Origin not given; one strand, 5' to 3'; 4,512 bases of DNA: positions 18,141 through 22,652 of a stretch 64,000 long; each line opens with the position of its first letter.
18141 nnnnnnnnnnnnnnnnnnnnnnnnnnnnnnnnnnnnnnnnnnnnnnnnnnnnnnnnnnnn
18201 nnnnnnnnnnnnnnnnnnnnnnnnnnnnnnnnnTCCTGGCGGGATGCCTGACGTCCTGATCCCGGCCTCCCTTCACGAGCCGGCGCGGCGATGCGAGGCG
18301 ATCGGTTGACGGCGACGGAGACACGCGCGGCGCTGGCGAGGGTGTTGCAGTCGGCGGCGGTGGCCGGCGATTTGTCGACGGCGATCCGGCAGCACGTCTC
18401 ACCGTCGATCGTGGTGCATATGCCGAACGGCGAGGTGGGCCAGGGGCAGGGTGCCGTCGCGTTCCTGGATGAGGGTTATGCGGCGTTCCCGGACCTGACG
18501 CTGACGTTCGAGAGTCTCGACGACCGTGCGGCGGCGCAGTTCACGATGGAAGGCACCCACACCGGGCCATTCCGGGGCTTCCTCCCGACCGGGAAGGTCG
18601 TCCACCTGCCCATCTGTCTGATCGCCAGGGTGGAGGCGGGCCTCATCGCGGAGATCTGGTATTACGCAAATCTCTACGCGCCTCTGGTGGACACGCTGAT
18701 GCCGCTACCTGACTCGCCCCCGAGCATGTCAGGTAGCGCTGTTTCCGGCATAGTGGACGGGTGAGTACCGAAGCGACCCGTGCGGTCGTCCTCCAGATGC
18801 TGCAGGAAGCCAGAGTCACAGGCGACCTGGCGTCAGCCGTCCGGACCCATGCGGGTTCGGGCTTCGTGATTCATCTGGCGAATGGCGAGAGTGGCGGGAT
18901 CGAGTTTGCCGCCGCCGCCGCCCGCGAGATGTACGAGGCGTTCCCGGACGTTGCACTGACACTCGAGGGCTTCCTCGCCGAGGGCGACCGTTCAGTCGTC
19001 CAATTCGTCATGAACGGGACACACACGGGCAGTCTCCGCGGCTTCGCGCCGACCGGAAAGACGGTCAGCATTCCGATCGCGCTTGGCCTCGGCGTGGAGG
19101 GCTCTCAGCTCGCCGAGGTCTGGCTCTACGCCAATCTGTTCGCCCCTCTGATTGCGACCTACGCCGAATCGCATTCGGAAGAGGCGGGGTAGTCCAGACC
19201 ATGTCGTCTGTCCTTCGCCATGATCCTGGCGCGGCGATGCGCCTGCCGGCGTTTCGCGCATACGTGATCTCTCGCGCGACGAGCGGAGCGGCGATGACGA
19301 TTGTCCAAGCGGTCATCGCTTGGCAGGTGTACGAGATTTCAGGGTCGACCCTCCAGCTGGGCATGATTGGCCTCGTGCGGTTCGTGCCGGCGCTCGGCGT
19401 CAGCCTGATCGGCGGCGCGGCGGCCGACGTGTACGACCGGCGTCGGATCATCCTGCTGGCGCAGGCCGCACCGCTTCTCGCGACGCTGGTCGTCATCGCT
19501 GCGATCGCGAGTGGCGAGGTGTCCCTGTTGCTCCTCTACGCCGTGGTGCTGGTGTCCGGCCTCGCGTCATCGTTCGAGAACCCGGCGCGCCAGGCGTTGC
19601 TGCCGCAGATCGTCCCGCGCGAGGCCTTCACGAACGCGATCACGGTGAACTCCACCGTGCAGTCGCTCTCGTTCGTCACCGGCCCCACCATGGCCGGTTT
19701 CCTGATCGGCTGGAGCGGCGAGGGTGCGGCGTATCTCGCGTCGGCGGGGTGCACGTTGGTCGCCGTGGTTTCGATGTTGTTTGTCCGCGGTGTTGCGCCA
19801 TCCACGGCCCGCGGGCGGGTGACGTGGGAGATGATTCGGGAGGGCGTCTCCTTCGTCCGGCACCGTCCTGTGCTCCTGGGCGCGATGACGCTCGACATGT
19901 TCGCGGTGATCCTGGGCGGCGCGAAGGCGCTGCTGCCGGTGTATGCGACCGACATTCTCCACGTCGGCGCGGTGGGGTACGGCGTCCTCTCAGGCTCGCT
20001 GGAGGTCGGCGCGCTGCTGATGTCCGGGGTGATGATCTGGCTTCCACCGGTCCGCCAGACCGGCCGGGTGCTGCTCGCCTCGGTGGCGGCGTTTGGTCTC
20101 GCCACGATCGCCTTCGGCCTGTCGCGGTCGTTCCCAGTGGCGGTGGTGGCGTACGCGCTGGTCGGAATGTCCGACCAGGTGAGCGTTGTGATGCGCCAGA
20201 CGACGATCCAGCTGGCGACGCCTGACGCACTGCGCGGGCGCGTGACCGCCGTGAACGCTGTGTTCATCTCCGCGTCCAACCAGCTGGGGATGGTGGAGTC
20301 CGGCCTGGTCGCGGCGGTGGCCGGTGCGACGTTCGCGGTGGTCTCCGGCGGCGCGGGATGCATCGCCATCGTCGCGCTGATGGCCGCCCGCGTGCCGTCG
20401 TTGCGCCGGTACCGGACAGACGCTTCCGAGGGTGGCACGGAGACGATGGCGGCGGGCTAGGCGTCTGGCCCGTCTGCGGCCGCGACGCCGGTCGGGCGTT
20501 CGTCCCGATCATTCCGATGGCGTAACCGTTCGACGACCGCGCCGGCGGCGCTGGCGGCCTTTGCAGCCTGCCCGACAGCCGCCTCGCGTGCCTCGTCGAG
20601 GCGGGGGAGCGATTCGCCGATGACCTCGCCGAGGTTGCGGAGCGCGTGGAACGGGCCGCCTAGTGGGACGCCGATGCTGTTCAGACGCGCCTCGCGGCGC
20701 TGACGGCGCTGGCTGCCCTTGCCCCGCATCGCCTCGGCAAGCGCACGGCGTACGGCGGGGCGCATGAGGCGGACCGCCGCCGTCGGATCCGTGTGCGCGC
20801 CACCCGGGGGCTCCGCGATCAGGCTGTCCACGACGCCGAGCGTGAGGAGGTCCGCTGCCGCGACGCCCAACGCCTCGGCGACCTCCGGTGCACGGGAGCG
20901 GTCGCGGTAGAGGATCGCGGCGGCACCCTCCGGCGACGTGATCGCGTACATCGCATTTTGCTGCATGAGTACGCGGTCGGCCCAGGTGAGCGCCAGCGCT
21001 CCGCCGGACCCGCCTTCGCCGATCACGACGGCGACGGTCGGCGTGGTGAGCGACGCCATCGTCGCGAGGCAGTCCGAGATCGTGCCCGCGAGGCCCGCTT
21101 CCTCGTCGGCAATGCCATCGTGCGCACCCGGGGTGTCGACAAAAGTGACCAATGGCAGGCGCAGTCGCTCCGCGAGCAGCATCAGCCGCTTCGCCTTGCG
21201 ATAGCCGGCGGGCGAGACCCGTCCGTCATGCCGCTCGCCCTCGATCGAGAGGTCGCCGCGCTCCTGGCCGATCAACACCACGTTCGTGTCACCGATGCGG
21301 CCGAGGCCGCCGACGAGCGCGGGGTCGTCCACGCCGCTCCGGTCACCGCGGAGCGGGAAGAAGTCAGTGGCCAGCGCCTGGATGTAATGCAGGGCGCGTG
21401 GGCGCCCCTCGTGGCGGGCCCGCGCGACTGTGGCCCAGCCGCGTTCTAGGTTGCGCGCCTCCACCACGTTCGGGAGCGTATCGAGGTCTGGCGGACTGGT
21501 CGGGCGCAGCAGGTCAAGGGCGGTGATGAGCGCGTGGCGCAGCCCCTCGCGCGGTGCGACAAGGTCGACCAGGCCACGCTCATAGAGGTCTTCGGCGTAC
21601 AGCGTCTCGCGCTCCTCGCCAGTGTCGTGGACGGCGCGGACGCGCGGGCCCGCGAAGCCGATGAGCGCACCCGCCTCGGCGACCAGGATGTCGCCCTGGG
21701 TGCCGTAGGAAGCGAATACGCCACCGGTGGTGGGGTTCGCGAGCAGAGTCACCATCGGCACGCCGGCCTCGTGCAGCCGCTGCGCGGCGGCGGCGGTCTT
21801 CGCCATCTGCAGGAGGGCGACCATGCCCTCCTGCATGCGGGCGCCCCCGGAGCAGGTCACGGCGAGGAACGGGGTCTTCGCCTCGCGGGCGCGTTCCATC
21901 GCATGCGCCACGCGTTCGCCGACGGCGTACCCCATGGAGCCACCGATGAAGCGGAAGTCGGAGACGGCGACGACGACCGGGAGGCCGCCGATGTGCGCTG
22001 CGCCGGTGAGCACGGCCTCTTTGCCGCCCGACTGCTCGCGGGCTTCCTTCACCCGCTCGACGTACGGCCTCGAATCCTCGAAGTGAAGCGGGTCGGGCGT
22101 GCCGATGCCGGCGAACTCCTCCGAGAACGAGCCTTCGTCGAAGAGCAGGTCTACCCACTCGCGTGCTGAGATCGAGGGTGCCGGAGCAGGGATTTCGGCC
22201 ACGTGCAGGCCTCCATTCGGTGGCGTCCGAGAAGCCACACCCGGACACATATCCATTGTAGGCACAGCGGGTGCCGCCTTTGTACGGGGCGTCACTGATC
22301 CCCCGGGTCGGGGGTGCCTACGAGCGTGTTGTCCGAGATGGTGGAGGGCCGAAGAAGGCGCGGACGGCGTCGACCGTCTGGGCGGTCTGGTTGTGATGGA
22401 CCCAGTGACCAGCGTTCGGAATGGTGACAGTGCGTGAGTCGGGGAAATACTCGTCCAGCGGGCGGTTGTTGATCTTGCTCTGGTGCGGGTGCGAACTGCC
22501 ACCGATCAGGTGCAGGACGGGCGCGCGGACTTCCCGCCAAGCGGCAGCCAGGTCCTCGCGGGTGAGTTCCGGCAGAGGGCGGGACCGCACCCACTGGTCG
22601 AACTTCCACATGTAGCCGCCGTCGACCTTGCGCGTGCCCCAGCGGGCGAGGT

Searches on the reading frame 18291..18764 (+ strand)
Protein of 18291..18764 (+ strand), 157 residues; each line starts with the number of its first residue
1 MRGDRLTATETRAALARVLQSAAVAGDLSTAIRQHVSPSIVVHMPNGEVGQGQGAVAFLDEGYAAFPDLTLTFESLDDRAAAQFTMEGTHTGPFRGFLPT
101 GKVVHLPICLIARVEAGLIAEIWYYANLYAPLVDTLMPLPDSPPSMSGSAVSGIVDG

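Call 15: search_protein_families(library=pfam, proteins=[window:18291-18764:+], max_evalue=0.001)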
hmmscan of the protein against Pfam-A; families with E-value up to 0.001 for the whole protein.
window:18291-18764:+ (157 aa): 2 families
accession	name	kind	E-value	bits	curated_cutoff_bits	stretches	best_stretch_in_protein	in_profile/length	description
PF07366.18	SnoaL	-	9.5e-16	58.2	28.4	1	16-131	4-122/126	SnoaL-like polyketide cyclase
PF12680.13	SnoaL_2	-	9.2e-12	45.9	27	1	22-122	7-102/102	SnoaL-like domain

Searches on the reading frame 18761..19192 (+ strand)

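Call 15: search_protein_families(library=pfam, proteins=[window:18761-19192:+], max_evalue=0.001)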
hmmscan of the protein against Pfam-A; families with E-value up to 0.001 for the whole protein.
window:18761-19192:+ (143 aa): 2 families
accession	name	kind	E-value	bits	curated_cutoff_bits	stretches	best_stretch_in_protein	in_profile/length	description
PF07366.18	SnoaL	-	6.2e-19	68.5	28.4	1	9-128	2-121/126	SnoaL-like polyketide cyclase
PF12680.13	SnoaL_2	-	1.3e-07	32.5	27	1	17-117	7-99/102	SnoaL-like domain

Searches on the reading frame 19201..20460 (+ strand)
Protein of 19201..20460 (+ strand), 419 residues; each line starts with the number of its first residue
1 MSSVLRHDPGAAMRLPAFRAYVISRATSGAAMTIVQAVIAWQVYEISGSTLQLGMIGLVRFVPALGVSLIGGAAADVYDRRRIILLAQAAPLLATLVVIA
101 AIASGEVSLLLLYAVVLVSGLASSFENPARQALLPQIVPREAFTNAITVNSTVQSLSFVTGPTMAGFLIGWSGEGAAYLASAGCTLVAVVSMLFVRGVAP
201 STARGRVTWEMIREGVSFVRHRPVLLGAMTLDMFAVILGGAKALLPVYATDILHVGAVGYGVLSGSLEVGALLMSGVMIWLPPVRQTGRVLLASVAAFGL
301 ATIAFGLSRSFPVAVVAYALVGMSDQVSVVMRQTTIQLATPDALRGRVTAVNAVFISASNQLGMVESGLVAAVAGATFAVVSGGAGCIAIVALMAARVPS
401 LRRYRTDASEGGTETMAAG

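Call 15: search_protein_families(library=pfam, proteins=[window:19201-20460:+], max_evalue=0.001)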
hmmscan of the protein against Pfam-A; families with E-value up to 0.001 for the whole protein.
window:19201-20460:+ (419 aa): 2 families
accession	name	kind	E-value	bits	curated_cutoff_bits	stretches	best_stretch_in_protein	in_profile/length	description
PF05977.19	MFS_3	-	9.7e-35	120.4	27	1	11-401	5-398/524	Transmembrane secretion effector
PF07690.21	MFS_1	-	3e-27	95.9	33.4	2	23-359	3-342/347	Major Facilitator Superfamily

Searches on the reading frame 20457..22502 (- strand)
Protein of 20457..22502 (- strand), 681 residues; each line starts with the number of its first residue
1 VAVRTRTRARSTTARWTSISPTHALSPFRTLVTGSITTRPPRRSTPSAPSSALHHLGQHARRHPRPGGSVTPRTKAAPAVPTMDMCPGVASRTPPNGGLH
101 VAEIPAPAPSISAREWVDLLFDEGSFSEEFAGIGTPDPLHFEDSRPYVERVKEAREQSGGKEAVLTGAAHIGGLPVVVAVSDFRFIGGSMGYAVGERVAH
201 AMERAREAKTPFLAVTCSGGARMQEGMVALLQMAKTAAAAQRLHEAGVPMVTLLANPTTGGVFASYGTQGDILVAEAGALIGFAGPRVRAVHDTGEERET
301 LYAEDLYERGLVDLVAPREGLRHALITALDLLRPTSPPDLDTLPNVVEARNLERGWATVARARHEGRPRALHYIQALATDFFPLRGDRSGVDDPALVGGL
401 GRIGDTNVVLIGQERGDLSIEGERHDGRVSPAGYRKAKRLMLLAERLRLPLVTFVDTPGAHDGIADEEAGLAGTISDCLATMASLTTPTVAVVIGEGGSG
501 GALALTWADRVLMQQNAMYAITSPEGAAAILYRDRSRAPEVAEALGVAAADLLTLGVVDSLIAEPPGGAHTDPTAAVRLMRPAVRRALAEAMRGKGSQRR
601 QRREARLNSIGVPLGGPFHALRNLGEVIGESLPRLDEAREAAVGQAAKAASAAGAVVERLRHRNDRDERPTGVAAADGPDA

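Call 16: search_protein_families(library=pfam, proteins=[window:20457-22502:-], max_evalue=0.001)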
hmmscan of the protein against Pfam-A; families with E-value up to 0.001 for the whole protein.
window:20457-22502:- (681 aa): 4 families
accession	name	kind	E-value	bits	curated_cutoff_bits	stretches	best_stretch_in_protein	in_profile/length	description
PF03255.19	ACCA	-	4.1e-86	289.4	23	1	355-611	53-310/310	Acetyl co-enzyme A carboxylase carboxyltransferase-like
PF01039.27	Carboxyl_trans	-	3.2e-43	148.5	22.3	1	150-539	29-424/493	Carboxyl transferase domain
PF06833.16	MdcE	-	0.00037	20.7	32.7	0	446-575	25-150/196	Malonate decarboxylase gamma subunit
PF00378.25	ECH_1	-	0.00037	20.4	27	0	467-523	69-125/251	Enoyl-CoA hydratase/isomerase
